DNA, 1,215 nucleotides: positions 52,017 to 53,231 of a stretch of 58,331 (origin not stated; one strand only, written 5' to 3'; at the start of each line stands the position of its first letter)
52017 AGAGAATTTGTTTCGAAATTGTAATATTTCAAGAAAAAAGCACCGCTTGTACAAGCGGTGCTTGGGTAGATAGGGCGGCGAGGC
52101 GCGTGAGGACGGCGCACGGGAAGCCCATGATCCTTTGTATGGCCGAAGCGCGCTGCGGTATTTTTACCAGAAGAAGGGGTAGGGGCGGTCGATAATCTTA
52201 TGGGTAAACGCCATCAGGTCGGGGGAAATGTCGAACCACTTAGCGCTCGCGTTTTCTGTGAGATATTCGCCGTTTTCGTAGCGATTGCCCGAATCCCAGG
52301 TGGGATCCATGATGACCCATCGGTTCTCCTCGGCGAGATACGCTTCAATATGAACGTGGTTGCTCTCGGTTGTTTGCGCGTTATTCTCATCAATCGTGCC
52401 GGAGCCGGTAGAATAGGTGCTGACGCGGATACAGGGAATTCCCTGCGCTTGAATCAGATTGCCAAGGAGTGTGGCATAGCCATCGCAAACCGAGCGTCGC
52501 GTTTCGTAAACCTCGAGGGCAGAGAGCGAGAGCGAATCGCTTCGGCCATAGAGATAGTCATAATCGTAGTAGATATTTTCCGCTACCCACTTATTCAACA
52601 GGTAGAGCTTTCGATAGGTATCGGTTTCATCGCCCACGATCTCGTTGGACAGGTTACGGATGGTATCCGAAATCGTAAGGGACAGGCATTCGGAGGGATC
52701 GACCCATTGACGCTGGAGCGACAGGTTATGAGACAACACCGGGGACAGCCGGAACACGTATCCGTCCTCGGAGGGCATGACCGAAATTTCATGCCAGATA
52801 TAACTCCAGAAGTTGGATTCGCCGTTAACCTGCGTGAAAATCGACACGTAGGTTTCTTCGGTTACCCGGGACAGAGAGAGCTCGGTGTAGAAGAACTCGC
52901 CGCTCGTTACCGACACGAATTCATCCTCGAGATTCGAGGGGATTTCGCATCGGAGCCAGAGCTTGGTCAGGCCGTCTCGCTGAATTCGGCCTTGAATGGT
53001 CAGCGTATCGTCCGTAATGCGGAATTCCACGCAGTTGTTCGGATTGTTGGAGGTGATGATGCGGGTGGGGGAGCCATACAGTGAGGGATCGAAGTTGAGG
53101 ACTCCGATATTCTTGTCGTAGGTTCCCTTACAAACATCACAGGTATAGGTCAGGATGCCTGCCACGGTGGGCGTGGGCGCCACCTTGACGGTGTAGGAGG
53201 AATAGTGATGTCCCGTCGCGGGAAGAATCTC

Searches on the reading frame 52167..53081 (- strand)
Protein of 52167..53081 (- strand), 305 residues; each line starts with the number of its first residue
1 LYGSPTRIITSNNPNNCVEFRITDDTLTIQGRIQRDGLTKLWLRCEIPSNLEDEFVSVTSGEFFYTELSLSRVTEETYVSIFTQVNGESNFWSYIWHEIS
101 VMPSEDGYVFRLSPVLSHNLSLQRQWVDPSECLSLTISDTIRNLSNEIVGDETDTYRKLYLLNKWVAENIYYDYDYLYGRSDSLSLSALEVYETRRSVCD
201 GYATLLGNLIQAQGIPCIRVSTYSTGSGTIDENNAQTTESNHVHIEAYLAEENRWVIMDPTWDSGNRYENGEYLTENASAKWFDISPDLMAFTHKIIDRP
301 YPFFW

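Call 89: find_related_loci(query=window:52167-53081:-, collection=genome_contigs, flank=5000)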
Query window:52167-53081:- (305 aa) in genome_contigs; peptide patterns used: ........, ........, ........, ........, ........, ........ (x = any residue, [..] = any of these).
311 stretches matched a pattern; 33 encode a relative of the query (tblastn E <= 1e-3); 33 distinct loci.
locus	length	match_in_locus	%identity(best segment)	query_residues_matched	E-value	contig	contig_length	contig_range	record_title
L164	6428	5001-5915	52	2-300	3e-100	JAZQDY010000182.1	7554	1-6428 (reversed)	MAG: Eubacteriales bacterium isolate T1900044635_TS20190101.MAGScoT_cleanbin_000080 SGB_1135_k141_368274, whole genome s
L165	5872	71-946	48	3-299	2e-91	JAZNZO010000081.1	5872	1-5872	MAG: Faecousia sp. isolate T1900044767_TS20190233.MAGScoT_cleanbin_000048 SGB_2425_k141_137885, whole genome shotgun seq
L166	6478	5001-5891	53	2-294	2e-91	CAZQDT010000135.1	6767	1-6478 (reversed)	MAG TPA_asm: uncultured Eubacteriales bacterium isolate SRP313737_co1_240 genome assembly, contig: NODE_16075_length_676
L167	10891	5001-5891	47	2-301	1e-90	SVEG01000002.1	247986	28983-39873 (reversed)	MAG: Lachnospiraceae bacterium isolate SIG300 NODE_118_length_247986_cov_2.828568, whole genome shotgun sequence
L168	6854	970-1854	45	6-299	2e-72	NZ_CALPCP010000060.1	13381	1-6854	Flintibacter muris strain DSM 110149 NODE_60_length_13381_cov_288.825992, whole genome shotgun sequence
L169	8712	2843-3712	41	18-305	7e-69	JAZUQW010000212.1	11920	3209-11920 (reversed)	MAG: Eubacteriales bacterium isolate T1900044855_TS20190321.MAGScoT_cleanbin_000020 SGB_3055_k141_81577, whole genome sh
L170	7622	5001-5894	42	3-299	7e-68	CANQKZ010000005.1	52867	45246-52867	MAG: uncultured Oscillospiraceae bacterium isolate Lapin-021__bin7 genome assembly, contig: Lapin-021__NODE_755_length_5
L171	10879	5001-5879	43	10-299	1e-66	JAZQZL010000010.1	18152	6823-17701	MAG: Candidatus Flemingiibacterium sp. isolate T1900045155_TC20190149.MAGScoT_cleanbin_000011 SGB_4976_k141_2616587, who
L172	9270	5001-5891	39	10-305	5e-66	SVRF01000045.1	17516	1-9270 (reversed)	MAG: Oscillospiraceae bacterium isolate SIG636 NODE_14992_length_17516_cov_1.801599, whole genome shotgun sequence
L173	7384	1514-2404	43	6-299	4e-66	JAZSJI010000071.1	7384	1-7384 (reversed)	MAG: Candidatus Flemingiibacterium sp. isolate T1900044565_TS20190031.MAGScoT_cleanbin_000018 SGB_400_k141_2276317, whol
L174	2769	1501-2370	38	18-305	3e-64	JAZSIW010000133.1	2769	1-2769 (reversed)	MAG: Eubacteriales bacterium isolate T1900044567_TS20190033.MAGScoT_cleanbin_000066 SGB_418_k141_2291943, whole genome s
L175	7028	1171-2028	41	4-299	4e-62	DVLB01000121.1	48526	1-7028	MAG TPA_asm: Candidatus Galloscillospira stercoripullorum isolate CHK33-6455 CHK33__C475580_L48526_ERR2241698, whole gen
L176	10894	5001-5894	36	10-305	2e-62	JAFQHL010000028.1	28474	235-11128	MAG: Clostridia bacterium isolate RGIG1823 Goat_Cecum-5__c219806, whole genome shotgun sequence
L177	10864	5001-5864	34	5-291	7e-55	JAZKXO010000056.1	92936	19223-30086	MAG: Eubacteriales bacterium isolate T1900045118_TC20190112.MAGScoT_cleanbin_000001 SGB_4819_k141_2514570, whole genome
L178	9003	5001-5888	36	4-299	1e-54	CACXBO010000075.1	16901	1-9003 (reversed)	MAG: Ruminococcaceae bacterium isolate RUG11115 genome assembly, contig: RUG11115_asm_75, whole genome shotgun sequence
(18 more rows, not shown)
